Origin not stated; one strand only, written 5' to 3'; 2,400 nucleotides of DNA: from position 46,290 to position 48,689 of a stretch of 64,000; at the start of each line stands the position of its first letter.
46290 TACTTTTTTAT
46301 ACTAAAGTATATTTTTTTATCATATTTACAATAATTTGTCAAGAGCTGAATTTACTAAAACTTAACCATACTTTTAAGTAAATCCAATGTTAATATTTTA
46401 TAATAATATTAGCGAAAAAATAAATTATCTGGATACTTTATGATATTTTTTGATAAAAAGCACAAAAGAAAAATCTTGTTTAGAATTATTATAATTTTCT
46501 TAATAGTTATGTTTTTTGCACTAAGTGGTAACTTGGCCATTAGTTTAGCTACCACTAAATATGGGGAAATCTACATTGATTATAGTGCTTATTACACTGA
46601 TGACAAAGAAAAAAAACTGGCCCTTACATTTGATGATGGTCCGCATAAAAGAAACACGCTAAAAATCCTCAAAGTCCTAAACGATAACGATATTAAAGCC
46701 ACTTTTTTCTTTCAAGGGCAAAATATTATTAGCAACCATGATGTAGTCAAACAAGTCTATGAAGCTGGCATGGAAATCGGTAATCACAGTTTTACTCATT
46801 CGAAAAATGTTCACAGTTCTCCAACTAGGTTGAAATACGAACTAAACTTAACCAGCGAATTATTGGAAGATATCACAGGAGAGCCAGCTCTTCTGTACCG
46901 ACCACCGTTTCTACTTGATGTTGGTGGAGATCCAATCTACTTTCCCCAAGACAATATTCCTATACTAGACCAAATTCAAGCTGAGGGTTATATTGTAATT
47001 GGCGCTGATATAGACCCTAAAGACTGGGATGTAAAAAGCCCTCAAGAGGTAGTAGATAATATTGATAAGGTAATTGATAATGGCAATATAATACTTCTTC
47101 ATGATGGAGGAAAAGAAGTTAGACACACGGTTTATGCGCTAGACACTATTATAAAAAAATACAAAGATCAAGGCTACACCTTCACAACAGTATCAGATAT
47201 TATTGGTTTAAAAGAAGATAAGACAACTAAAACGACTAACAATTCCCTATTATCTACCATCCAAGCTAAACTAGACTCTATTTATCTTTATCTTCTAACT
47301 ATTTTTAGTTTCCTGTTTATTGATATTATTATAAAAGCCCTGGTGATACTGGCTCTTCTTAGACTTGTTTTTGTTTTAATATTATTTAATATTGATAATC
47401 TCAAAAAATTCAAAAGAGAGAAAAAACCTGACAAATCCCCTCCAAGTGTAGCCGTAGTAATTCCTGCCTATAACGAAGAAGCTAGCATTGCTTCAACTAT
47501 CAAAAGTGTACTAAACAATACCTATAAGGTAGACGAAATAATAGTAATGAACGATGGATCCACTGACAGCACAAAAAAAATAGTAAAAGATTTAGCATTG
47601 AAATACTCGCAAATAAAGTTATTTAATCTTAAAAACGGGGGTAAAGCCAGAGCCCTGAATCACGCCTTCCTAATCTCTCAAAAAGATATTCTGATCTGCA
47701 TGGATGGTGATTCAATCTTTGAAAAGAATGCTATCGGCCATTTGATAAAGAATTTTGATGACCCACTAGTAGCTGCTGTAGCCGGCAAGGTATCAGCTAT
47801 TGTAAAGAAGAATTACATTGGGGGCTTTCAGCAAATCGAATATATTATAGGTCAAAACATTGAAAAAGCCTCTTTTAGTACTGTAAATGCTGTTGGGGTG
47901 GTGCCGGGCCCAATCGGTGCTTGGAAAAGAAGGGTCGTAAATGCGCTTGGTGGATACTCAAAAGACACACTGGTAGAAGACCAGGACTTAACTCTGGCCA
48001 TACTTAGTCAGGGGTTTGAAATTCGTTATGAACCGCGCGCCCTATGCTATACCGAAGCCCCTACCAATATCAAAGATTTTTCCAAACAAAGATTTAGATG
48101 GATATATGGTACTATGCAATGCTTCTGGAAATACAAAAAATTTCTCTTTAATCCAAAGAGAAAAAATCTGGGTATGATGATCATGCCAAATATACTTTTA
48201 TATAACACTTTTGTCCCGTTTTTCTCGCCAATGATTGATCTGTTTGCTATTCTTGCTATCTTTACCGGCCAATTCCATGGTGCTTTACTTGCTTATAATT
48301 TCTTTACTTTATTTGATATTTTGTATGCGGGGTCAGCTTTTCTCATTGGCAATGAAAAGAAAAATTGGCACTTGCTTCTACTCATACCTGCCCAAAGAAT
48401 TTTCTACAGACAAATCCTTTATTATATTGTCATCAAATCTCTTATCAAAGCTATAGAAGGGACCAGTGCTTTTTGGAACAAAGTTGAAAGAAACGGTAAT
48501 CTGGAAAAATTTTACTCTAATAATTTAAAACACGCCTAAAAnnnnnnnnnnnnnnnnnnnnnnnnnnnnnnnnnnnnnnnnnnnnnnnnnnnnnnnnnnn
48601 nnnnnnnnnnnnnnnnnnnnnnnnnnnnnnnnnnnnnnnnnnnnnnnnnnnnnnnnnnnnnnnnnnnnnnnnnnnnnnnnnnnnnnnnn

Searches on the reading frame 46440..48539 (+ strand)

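Call 46: search_protein_families(library=pfam, proteins=[window:46440-48539:+], max_evalue=0.0001)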
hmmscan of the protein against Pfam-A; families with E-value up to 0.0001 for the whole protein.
window:46440-48539:+ (699 aa): 7 families
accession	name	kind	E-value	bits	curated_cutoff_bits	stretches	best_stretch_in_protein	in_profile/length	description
PF00535.33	Glycos_transf_2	-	1.9e-33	116.2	23.3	1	339-464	2-128/168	Glycosyl transferase family 2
PF13641.12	Glyco_tranf_2_3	-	5.4e-29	102.3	27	1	335-557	2-230/230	Glycosyltransferase like family 2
PF01522.26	Polysacc_deac_1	-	1.2e-28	100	23.1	1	54-157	3-105/124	Polysaccharide deacetylase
PF13632.12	Glyco_trans_2_3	-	2e-16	60.8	27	1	418-617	2-189/198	Glycosyl transferase family group 2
PF13506.12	Glyco_transf_21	-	7.3e-08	32.5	21.7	1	402-554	18-172/174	Glycosyl transferase family 21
PF10111.15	Glyco_tranf_2_2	-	1.2e-06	28.7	27.3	1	339-551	2-229/276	Glycosyltransferase like family 2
PF03142.21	Chitin_synth_2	-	9.3e-06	25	27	0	416-509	203-298/527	Chitin synthase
